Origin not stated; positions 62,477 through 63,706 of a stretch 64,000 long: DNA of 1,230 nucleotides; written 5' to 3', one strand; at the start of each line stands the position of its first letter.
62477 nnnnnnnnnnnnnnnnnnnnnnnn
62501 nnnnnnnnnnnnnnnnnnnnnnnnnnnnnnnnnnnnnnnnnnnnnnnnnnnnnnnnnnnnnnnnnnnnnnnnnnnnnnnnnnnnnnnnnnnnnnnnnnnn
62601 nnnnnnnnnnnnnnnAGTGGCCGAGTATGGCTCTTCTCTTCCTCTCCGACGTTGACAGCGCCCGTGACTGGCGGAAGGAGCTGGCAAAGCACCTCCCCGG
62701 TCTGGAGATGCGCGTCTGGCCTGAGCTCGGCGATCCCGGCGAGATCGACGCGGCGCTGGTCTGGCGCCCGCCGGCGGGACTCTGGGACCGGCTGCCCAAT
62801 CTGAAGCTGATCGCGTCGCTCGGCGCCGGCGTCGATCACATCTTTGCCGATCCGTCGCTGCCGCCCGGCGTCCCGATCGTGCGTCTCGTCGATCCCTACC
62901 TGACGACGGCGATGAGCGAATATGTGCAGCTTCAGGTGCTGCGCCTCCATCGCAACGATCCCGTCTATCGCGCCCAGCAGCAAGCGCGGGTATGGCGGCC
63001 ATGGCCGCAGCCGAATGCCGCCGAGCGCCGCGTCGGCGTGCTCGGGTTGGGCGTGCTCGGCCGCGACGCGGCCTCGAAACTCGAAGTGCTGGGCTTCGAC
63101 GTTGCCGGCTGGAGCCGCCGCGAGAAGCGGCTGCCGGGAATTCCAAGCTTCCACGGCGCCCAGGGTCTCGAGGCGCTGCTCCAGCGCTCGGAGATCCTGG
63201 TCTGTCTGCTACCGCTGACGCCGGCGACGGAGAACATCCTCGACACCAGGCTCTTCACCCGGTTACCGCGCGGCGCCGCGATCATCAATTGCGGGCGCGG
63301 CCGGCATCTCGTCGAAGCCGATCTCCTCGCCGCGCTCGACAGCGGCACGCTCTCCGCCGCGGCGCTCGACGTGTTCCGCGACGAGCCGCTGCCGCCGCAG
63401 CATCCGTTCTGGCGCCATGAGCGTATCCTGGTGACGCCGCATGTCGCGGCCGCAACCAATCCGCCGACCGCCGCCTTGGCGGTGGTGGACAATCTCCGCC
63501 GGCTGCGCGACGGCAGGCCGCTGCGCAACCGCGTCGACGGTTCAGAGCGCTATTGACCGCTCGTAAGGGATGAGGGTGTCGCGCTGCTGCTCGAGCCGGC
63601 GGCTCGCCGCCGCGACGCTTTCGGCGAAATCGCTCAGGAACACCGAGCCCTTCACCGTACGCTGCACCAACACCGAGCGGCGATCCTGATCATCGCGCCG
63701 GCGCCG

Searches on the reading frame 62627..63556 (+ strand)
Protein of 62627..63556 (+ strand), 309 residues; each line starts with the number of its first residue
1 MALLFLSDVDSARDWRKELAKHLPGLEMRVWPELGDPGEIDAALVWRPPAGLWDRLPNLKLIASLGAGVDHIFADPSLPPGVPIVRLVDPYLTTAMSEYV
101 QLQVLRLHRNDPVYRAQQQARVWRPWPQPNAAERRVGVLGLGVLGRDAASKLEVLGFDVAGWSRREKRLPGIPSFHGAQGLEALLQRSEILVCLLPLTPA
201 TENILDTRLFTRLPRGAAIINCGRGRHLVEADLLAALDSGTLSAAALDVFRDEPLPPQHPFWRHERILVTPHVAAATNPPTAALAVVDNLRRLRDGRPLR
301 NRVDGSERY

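Call 71: search_protein_families(library=pfam, proteins=[window:62627-63556:+], max_evalue=0.00001)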
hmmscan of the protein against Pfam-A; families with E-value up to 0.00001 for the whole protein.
window:62627-63556:+ (309 aa): 2 families
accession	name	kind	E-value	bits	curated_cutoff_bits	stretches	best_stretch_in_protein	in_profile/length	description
PF02826.25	2-Hacid_dh_C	-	3e-44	151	25.1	1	104-274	4-178/178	D-isomer specific 2-hydroxyacid dehydrogenase, NAD binding domain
PF03446.21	NAD_binding_2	-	2.4e-06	28.1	21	1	135-224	1-94/161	NAD binding domain of 6-phosphogluconate dehydrogenase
